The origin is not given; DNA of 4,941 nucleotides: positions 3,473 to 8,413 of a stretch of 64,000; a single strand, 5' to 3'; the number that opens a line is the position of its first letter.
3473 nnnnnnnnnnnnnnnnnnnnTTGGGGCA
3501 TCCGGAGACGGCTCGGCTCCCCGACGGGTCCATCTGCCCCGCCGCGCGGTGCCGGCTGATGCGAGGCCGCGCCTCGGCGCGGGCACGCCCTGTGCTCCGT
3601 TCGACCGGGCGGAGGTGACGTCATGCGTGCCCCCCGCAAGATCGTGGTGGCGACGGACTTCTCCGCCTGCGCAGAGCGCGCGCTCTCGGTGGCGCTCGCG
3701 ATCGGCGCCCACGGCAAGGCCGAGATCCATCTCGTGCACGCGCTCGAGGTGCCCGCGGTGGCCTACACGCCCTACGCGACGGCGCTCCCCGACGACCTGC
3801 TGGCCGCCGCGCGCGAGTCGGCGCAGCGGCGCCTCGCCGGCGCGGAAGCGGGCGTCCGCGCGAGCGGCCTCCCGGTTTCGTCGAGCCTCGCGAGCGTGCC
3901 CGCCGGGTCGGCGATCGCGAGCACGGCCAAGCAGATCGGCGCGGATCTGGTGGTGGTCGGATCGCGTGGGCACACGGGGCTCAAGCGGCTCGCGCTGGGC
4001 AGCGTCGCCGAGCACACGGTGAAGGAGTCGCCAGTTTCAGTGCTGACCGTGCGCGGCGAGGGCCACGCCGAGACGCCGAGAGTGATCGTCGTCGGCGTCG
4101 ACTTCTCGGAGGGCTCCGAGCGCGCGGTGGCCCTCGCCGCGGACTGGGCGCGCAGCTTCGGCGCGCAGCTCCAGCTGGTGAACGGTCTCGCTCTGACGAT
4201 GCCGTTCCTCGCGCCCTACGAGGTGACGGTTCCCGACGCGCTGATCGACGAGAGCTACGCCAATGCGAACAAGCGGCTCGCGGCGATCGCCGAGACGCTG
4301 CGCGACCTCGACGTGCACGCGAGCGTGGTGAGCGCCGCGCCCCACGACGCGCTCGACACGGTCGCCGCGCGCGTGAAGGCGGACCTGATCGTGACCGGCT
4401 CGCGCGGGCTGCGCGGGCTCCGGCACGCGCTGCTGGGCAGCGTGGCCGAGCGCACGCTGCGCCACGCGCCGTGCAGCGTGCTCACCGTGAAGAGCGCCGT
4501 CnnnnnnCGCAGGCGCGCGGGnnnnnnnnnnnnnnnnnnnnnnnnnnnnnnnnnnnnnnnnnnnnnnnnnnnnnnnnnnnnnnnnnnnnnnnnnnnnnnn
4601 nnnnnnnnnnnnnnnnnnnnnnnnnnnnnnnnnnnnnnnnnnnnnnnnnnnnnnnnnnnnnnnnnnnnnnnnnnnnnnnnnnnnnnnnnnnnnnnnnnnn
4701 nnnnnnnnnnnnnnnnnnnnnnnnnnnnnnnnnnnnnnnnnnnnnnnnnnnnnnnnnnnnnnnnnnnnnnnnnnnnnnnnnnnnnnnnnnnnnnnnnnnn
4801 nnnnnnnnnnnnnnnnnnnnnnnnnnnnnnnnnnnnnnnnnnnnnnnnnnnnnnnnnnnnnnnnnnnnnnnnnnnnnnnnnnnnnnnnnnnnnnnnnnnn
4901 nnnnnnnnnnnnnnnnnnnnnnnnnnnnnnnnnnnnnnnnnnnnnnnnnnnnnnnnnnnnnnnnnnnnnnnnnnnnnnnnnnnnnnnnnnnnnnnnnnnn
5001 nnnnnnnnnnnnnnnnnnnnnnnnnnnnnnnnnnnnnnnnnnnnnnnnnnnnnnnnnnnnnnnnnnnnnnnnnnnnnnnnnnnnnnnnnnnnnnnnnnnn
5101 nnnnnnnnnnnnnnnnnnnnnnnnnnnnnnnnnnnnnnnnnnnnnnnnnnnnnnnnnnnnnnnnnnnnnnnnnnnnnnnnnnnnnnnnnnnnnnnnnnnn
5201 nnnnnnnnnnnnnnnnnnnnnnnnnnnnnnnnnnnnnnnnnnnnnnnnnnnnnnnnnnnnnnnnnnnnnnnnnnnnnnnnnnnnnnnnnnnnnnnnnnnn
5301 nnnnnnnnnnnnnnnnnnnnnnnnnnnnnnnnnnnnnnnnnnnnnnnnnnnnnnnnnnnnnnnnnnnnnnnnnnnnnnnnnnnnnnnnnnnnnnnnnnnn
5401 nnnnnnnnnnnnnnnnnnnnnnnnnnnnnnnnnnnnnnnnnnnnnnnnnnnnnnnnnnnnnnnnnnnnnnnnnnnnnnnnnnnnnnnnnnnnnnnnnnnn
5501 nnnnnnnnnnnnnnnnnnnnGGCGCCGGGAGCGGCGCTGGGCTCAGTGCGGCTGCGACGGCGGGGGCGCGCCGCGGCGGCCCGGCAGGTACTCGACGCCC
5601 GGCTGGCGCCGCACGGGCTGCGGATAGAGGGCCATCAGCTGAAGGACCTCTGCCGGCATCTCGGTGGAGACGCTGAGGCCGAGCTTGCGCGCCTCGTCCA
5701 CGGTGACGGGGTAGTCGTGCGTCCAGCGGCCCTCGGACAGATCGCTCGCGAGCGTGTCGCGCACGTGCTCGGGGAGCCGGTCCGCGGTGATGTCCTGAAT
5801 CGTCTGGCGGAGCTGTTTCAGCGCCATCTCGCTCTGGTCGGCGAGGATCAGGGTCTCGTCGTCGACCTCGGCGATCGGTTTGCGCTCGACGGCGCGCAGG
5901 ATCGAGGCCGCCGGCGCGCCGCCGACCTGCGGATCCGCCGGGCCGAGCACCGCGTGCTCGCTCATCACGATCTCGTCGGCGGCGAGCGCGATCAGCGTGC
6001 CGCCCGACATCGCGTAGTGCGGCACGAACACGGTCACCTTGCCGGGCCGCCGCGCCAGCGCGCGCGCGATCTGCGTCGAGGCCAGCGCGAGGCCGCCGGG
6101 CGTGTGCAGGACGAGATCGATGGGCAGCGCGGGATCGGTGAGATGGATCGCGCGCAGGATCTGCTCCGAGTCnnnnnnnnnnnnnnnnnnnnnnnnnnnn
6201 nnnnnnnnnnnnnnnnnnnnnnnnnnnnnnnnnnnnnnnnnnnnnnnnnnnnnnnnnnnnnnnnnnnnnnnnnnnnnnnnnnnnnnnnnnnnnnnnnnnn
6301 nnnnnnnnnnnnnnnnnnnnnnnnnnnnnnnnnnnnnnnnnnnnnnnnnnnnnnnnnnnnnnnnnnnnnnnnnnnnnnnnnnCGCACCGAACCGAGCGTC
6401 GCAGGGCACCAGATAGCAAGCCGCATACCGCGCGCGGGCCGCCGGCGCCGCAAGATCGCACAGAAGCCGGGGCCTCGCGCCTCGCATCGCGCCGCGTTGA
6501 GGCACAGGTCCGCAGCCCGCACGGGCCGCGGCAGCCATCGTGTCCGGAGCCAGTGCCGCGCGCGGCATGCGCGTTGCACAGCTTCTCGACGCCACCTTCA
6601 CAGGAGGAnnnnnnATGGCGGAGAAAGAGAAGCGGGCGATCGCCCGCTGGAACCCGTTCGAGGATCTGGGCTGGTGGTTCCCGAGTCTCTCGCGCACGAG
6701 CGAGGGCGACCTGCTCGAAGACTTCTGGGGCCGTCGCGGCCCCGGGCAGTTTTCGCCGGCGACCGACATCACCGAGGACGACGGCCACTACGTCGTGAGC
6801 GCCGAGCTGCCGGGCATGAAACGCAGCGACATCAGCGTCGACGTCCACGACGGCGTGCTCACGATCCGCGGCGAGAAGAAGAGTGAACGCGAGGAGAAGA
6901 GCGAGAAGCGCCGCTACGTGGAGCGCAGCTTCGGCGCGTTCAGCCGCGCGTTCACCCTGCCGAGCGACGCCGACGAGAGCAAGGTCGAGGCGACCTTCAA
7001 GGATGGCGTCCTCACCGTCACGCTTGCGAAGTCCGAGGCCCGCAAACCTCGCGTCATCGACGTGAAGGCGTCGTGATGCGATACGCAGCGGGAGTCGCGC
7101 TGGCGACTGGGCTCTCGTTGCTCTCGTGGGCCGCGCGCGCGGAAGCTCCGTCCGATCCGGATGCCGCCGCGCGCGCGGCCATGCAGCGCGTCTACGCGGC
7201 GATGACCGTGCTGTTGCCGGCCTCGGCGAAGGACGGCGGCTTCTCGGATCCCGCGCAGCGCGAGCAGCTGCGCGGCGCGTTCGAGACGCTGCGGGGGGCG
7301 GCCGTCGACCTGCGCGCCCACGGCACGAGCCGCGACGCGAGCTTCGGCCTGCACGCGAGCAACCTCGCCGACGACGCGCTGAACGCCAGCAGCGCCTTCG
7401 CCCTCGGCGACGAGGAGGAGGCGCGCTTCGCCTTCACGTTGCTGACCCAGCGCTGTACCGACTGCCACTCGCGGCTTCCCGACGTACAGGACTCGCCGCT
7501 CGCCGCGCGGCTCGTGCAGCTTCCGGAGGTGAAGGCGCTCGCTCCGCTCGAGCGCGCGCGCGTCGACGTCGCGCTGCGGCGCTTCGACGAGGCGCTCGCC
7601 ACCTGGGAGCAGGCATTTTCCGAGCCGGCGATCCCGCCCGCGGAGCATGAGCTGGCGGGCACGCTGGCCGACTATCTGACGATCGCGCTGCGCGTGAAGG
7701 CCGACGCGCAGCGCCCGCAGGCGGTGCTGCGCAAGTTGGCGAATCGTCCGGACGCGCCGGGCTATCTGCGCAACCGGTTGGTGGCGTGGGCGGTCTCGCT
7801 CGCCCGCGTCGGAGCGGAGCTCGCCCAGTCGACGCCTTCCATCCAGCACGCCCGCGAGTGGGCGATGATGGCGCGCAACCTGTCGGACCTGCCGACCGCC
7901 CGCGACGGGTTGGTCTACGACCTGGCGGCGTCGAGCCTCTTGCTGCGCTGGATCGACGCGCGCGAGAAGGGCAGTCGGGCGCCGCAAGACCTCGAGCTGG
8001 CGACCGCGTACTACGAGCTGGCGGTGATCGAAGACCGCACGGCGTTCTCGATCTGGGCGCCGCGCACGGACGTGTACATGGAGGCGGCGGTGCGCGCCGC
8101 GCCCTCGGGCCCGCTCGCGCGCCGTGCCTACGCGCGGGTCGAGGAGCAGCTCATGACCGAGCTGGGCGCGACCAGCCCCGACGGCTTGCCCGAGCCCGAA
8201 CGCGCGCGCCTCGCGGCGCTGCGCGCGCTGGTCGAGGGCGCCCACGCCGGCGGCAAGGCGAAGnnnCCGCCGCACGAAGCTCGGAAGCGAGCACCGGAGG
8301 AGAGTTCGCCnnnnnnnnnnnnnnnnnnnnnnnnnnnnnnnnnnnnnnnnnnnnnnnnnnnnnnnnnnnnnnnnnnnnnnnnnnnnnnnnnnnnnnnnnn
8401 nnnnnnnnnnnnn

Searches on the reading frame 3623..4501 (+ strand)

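Call 68: search_protein_families(library=pfam, proteins=[window:3623-4501:+], max_evalue=0.001)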
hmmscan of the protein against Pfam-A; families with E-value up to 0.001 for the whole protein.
window:3623-4501:+ (293 aa): 1 family
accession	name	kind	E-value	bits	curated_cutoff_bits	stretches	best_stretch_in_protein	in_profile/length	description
PF00582.32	Usp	-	1.1e-54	185.2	24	2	5-144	3-141/141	Universal stress protein family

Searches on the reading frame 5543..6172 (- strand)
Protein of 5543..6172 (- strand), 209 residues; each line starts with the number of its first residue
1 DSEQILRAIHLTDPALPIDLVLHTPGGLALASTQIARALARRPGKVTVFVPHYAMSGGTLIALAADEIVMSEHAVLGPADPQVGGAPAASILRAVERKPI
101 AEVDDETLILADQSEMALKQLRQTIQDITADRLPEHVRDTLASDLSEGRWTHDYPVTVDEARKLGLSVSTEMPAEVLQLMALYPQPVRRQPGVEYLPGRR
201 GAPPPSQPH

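Call 19: search_protein_families(library=pfam, proteins=[window:5543-6172:-], max_evalue=0.01)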
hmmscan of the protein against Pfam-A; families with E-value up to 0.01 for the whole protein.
window:5543-6172:- (209 aa): 5 families
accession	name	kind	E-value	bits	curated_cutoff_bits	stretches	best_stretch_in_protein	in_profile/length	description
PF01972.22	SDH_protease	-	3.4e-83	279.4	31.3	1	1-198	77-274/286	ClpP-like SDH-type serine proteinase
PF25145.1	NfeD1b_N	-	1.2e-11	45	40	1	18-81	34-97/189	NfeD1b, N-terminal domain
PF00378.25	ECH_1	-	0.00043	20.1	27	1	50-98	95-143/251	Enoyl-CoA hydratase/isomerase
PF01343.23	Peptidase_S49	-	0.00062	20.2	24.9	1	45-77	8-40/154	Peptidase family S49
PF00574.28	CLP_protease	-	0.0044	17.4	20.2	0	8-67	39-98/182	Clp protease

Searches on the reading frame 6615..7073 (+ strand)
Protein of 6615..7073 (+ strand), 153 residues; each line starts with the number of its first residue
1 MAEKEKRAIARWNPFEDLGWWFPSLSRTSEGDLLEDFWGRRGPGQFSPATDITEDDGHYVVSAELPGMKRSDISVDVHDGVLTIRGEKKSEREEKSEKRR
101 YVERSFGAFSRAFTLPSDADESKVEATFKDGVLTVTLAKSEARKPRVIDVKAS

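Call 19: search_protein_families(library=pfam, proteins=[window:6615-7073:+], max_evalue=0.01)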
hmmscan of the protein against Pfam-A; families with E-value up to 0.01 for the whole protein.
window:6615-7073:+ (153 aa): 2 families
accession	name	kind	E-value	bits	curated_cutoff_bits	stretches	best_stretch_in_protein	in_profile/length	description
PF00011.27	HSP20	-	4.8e-27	94.5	20.8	1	51-150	1-101/102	Hsp20/alpha crystallin family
PF17886.7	ArsA_HSP20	-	4.9e-08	32.9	22.5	1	56-136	1-62/63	HSP20-like domain found in ArsA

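Call 50: search_protein_families(library=ncbifam, proteins=[window:6615-7073:+], max_evalue=0.001)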
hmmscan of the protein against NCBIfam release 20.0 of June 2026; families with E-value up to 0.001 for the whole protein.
window:6615-7073:+ (153 aa): 5 families
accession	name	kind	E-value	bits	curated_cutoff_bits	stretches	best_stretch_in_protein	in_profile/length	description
NF042420.1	Hsp18_Clos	equivalog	3.8e-23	82.2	195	1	49-149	44-145/147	heat shock protein Hsp18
NF041799.1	Hsp14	equivalog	8.2e-19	67.7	100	1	46-142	17-111/118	archaeal heat shock protein Hsp14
NF041800.1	Hsp20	equivalog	1.4e-16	60.5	140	1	45-147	71-156/162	archaeal heat shock protein Hsp20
NF008618.0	PRK11597.1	equivalog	9.3e-10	38.6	207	1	45-141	31-123/142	small heat shock chaperone IbpB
NF008013.0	PRK10743.1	equivalog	1.4e-05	25.2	212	1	47-151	35-137/137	small heat shock chaperone IbpA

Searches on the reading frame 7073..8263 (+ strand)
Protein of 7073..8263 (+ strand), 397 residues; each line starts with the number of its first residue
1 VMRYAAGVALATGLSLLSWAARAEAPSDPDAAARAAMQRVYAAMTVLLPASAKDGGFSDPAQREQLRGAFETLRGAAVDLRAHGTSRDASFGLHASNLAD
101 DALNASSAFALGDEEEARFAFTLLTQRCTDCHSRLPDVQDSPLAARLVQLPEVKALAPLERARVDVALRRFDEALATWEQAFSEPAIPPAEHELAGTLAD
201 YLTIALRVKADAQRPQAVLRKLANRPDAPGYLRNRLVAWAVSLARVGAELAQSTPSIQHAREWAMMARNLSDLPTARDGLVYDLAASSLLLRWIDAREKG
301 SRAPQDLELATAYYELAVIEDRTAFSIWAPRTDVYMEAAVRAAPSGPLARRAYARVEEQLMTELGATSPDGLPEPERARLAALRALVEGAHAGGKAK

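Call 19: search_protein_families(library=pfam, proteins=[window:7073-8263:+], max_evalue=0.01)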
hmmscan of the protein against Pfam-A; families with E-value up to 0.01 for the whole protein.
window:7073-8263:+ (397 aa): 0 families

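Call 50: search_protein_families(library=ncbifam, proteins=[window:7073-8263:+], max_evalue=0.001)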
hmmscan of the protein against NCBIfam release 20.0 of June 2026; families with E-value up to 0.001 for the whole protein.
window:7073-8263:+ (397 aa): 0 families
